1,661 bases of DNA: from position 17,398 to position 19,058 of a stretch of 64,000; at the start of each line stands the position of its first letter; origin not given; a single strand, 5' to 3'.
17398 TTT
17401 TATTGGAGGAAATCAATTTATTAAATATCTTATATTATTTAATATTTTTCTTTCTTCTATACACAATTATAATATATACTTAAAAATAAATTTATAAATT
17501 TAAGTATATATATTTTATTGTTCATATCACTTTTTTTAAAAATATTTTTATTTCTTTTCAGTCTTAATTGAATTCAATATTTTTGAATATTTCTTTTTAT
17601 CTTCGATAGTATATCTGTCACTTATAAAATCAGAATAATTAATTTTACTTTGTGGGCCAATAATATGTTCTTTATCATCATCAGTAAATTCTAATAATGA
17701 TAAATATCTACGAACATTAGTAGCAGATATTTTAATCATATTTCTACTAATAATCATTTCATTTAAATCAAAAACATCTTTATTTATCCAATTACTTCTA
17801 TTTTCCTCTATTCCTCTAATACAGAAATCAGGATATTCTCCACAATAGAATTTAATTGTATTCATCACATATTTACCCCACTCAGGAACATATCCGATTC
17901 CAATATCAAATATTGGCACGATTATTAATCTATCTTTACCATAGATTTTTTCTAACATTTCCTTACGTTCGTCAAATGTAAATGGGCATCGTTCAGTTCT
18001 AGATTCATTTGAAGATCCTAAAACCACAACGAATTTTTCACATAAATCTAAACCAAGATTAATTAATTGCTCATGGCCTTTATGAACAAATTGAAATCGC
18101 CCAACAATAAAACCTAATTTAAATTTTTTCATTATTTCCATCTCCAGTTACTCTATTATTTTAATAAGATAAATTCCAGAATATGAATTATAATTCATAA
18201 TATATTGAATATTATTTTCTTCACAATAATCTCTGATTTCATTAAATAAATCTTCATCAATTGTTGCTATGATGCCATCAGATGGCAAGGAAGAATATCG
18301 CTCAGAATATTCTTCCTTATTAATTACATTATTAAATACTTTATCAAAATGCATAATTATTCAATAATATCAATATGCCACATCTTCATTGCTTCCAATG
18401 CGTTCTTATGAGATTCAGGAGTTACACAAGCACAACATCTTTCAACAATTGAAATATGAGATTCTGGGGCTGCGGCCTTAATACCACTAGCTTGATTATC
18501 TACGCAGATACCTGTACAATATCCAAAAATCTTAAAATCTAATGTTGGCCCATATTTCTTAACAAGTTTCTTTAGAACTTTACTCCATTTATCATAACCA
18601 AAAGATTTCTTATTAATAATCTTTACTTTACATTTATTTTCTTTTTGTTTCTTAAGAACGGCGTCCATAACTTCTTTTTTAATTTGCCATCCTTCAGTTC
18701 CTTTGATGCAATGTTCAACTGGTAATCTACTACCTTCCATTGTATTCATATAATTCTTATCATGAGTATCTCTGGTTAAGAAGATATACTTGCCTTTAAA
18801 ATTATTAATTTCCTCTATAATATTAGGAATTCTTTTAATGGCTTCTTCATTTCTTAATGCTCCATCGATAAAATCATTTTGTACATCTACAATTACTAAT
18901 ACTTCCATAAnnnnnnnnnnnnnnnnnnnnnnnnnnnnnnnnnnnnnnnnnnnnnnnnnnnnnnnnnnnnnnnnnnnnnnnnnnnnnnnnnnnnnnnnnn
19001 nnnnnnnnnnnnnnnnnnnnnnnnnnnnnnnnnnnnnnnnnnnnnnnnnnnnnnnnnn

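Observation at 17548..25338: Phage-encoded complete NAD+ salvage module plus NADAR and Nudix: candidate counter-defence against NAD-depleting immunity and ADP-ribosylation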

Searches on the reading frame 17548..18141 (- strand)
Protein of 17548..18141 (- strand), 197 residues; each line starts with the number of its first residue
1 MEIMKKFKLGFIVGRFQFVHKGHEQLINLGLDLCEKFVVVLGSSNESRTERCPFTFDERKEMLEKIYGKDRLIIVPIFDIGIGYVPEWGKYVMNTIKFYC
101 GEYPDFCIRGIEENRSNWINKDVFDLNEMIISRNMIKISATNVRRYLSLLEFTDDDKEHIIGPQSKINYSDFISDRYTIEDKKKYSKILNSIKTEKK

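Call 3: search_protein_families(library=pfam, proteins=[window:17548-18141:-], max_evalue=0.01)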
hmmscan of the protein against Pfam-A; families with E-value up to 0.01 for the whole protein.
window:17548-18141:- (197 aa): 1 family
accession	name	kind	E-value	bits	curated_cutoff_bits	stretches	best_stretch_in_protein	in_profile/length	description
PF01467.32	CTP_transf_like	-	3.7e-11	43.8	21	1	12-145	2-132/133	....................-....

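Call 4: search_protein_families(library=ncbifam, proteins=[window:17548-18141:-], max_evalue=0.01)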
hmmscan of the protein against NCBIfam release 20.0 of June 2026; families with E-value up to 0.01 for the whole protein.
window:17548-18141:- (197 aa): 16 families
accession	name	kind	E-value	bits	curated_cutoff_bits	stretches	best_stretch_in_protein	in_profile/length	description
NF003786.0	PRK05379.1-2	equivalog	2.9e-16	59.6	397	1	5-159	12-172/354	bifunctional nicotinamide-nucleotide adenylyltransferase/Nudix hydroxylase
NF002243.0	PRK01153.1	subfamily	6.4e-14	51.9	127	1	10-82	3-80/175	nicotinamide-nucleotide adenylyltransferase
TIGR01527.1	arch_NMN_Atrans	equivalog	3.8e-13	49.3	181.2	1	10-95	2-90/167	nicotinamide-nucleotide adenylyltransferase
NF003787.0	PRK05379.1-4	equivalog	1.1e-12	47.6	449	1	5-145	7-150/346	bifunctional nicotinamide-nucleotide adenylyltransferase/Nudix hydroxylase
NF003791.0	PRK05379.2-3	equivalog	2.9e-10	39.8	409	1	5-145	3-144/340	bifunctional nicotinamide-nucleotide adenylyltransferase/Nudix hydroxylase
NF003788.0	PRK05379.1-5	equivalog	5.7e-10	39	354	1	7-80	5-80/351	bifunctional nicotinamide-nucleotide adenylyltransferase/Nudix hydroxylase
TIGR00125.1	cyt_tran_rel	domain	4.1e-09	36.5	27.7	1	10-66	2-59/65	adenylyltransferase/cytidyltransferase family protein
NF003790.0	PRK05379.2-2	equivalog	1.5e-08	34.1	403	1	6-171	18-184/354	bifunctional nicotinamide mononucleotide adenylyltransferase/ADP-ribose pyrophosphatase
NF003785.0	PRK05379.1-1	equivalog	9.6e-08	31.6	418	1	9-65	4-60/347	bifunctional nicotinamide-nucleotide adenylyltransferase/Nudix hydroxylase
TIGR01526.1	nadR_NMN_Atrans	equivalog_domain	4e-07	29.6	341.15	1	8-145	2-144/325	nicotinamide-nucleotide adenylyltransferase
NF010365.0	PRK13793.1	equivalog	6.6e-07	29.1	198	1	4-70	1-67/196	nicotinate-nicotinamide nucleotide adenylyltransferase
NF003789.0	PRK05379.2-1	equivalog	8.7e-07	28.2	355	1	12-64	12-64/312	bifunctional nicotinamide mononucleotide adenylyltransferase/ADP-ribose pyrophosphatase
NF002250.0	PRK01170.1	subfamily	3.4e-05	23.5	489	1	12-77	5-73/322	bifunctional pantetheine-phosphate adenylyltransferase/NTP phosphatase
NF001985.0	PRK00777.1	subfamily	0.00038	20.6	104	1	11-66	8-65/157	pantetheine-phosphate adenylyltransferase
TIGR01518.1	g3p_cytidyltrns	equivalog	0.0014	18.7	165.4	1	12-73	3-66/125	glycerol-3-phosphate cytidylyltransferase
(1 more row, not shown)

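Call 29: search_solved_structures(query=window:17548-18141:-, max_evalue=0.01, show_alignments=2)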
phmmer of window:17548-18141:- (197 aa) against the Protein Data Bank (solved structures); distinct sequences matched with E-value up to 0.01: 13.
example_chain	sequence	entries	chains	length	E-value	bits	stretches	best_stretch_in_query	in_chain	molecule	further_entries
1f9a_A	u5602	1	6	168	7e-08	35.5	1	10-96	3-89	HYPOTHETICAL PROTEIN MJ0541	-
2qjo_A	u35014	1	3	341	2.7e-07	33.6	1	5-66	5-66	Bifunctional NMN adenylyltransferase/Nudix hydrolase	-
1ej2_A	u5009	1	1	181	4.8e-07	32.8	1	10-81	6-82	NICOTINAMIDE MONONUCLEOTIDE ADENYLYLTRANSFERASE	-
4yp5_A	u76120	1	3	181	5e-07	32.8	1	10-81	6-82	Nicotinamide-nucleotide adenylyltransferase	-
1m8j_A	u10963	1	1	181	5.4e-07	32.7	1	10-81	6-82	Nicotinamide-nucleotide Adenylyltransferase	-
1m8g_A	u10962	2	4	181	1.3e-06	31.4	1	10-81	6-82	Nicotinamide-nucleotide Adenylyltransferase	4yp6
2qjt_B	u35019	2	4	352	1.6e-06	31.1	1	7-79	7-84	Nicotinamide-nucleotide adenylyltransferase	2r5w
4yp7_A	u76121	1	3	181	2.5e-06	30.5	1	10-81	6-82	Nicotinamide-nucleotide adenylyltransferase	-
1m8f_A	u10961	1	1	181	3.4e-06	30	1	10-81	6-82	nicotinamide-nucleotide adenylyltransferase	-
1hyb_A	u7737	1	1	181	1.2e-05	28.2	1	10-81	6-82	NICOTINAMIDE MONONUCLEOTIDE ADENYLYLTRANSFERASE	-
1m8k_A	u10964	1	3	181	1.3e-05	28.2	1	10-81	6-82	Nicotinamide-nucleotide Adenylyltransferase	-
9x6f_A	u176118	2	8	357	0.00025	23.9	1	7-147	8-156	Nicotinamide-nucleotide adenylyltransferase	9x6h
1vlh_A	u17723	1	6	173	0.0064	19.4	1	13-69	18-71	Phosphopantetheine adenylyltransferase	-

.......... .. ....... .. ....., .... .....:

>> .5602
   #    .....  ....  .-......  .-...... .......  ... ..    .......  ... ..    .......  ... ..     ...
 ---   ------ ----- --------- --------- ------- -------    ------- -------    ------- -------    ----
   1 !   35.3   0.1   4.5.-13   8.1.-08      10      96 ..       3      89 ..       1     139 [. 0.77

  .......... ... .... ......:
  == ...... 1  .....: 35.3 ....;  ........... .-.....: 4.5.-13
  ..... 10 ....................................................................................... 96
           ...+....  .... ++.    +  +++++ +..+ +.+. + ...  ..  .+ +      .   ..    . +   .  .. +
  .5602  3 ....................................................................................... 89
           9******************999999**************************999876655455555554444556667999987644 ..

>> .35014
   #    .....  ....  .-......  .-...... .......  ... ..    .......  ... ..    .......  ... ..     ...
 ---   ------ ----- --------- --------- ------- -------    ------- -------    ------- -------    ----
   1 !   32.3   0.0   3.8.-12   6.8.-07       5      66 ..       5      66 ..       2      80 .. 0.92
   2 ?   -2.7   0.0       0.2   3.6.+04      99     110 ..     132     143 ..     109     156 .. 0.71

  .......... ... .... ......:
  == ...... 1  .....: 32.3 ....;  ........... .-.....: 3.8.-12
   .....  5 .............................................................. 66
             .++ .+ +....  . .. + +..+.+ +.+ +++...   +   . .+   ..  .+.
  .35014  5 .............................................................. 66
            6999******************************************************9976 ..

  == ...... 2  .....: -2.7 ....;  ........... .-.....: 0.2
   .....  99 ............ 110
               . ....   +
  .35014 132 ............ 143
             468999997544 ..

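Call 49: search_protein_families(library=phrogs, proteins=[window:17548-18141:-], max_evalue=0.001)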
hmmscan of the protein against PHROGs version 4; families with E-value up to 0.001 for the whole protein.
window:17548-18141:- (197 aa): 4 families
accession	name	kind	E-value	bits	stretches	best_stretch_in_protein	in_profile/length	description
phrog_395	-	other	1.6e-14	55.5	1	4-69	8-73/373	cytidyltransferase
phrog_3462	-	moron, auxiliary metabolic gene and host takeover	1.2e-12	48.7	1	8-147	3-150/346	nicotinamide-nucleotide adenylyltransferase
phrog_3041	-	other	3.3e-09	36.7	1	4-71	47-117/678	cytidyltransferase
phrog_7878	-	other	7.3e-07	30.3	1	8-75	2-72/131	bifunctional heptose 7-phosphate kinase/heptose 1-phosphate adenyltransferase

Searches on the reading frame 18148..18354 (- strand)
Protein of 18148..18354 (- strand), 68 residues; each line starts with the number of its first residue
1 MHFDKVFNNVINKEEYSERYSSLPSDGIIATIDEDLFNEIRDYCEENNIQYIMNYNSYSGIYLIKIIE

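Call 3: search_protein_families(library=pfam, proteins=[window:18148-18354:-], max_evalue=0.01)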
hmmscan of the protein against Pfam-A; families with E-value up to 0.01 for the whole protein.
window:18148-18354:- (68 aa): 0 families

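Call 4: search_protein_families(library=ncbifam, proteins=[window:18148-18354:-], max_evalue=0.01)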
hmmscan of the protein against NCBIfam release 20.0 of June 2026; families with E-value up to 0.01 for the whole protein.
window:18148-18354:- (68 aa): 1 family
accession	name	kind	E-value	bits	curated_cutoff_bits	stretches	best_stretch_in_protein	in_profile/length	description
NF004045.0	PRK05562.1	equivalog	0.0021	17.5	181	1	11-64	73-126/225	NAD(P)-dependent oxidoreductase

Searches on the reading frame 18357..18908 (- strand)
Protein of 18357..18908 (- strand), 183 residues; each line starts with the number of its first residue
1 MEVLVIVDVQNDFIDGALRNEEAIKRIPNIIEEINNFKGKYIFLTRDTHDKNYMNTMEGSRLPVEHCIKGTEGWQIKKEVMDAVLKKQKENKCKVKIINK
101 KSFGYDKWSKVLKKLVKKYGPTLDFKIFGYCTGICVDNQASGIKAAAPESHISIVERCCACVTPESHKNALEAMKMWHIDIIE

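Call 3: search_protein_families(library=pfam, proteins=[window:18357-18908:-], max_evalue=0.01)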
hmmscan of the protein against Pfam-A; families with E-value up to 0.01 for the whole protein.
window:18357-18908:- (183 aa): 1 family
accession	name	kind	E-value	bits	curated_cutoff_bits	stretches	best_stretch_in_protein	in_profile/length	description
PF00857.26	Isochorismatase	-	7.1e-19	69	27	1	3-175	2-164/175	Isochorismatase domain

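Call 4: search_protein_families(library=ncbifam, proteins=[window:18357-18908:-], max_evalue=0.01)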
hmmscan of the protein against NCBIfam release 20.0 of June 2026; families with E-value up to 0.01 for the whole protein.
window:18357-18908:- (183 aa): 2 families
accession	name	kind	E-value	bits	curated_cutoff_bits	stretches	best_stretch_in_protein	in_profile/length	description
NF008623.0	PRK11609.1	equivalog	0.00037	20.4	174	0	3-55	5-60/213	bifunctional nicotinamidase/pyrazinamidase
TIGR02585.1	cas_Cst2_DevR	exception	0.0045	16.1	72.75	1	8-107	184-285/321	type I-B CRISPR-associated protein Cas7/Cst2/DevR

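Call 32: search_solved_structures(query=window:18357-18908:-, max_evalue=0.001, show_alignments=3)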
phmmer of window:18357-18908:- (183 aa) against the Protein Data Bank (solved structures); distinct sequences matched with E-value up to 0.001: 6.
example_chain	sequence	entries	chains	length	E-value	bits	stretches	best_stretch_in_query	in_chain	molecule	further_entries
1ilw_A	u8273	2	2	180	8.5e-11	44.9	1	2-182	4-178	180 aa long hypothetical Pyrazinamidase/nicotinamidase | 180aa long hypothetical Pyrazinamidase/Nicotinamidase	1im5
29iv_A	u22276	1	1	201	1e-06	31.6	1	3-83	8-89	nicotinamidase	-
5zn8_A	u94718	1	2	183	2.7e-06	30.2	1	3-175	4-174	Isochorismatase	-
6a8l_A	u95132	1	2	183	2.9e-06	30.1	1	3-175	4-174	Isochorismatase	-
2h0r_A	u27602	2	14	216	4.6e-06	29.5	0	40-137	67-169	Nicotinamidase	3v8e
3s2s_A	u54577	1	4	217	8.3e-05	25.4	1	3-174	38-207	Putative pyrazinamidase/nicotinamidase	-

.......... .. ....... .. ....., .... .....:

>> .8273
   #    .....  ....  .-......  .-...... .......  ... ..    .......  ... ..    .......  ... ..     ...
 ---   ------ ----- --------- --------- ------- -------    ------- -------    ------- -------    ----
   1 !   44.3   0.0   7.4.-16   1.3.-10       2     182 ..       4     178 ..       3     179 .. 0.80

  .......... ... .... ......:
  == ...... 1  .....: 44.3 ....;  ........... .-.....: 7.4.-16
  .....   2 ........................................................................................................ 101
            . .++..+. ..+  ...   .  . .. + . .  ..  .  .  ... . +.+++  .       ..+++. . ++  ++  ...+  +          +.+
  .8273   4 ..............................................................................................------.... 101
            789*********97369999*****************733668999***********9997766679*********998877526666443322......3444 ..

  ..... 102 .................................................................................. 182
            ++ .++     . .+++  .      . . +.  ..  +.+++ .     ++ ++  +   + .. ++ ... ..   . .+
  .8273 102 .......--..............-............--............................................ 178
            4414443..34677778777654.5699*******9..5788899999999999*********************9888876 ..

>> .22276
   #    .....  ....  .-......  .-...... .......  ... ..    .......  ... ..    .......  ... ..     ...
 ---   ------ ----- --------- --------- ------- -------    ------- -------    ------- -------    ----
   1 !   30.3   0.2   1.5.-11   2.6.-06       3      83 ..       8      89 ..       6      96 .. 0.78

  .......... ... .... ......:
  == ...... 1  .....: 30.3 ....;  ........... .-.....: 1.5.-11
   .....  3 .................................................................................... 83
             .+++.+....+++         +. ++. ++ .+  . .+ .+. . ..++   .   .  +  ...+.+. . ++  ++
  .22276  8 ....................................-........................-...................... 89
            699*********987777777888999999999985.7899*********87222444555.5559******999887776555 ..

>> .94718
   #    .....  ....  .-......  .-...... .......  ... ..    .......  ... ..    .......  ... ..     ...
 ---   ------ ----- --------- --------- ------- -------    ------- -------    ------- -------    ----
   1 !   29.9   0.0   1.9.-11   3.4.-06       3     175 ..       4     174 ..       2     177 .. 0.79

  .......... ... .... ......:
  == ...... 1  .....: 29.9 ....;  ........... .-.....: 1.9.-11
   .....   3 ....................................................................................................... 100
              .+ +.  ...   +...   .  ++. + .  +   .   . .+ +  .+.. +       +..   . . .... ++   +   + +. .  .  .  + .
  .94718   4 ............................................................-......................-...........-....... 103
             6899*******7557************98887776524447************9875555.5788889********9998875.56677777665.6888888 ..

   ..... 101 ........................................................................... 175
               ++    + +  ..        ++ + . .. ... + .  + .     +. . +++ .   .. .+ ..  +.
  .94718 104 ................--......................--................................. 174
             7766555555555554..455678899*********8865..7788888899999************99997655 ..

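Call 49: search_protein_families(library=phrogs, proteins=[window:18357-18908:-], max_evalue=0.001)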
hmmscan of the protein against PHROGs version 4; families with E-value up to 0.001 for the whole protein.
window:18357-18908:- (183 aa): 1 family
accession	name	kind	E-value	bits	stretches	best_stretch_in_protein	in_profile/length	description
phrog_19305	-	unknown function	1.1e-23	85.1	1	2-180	4-195/199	-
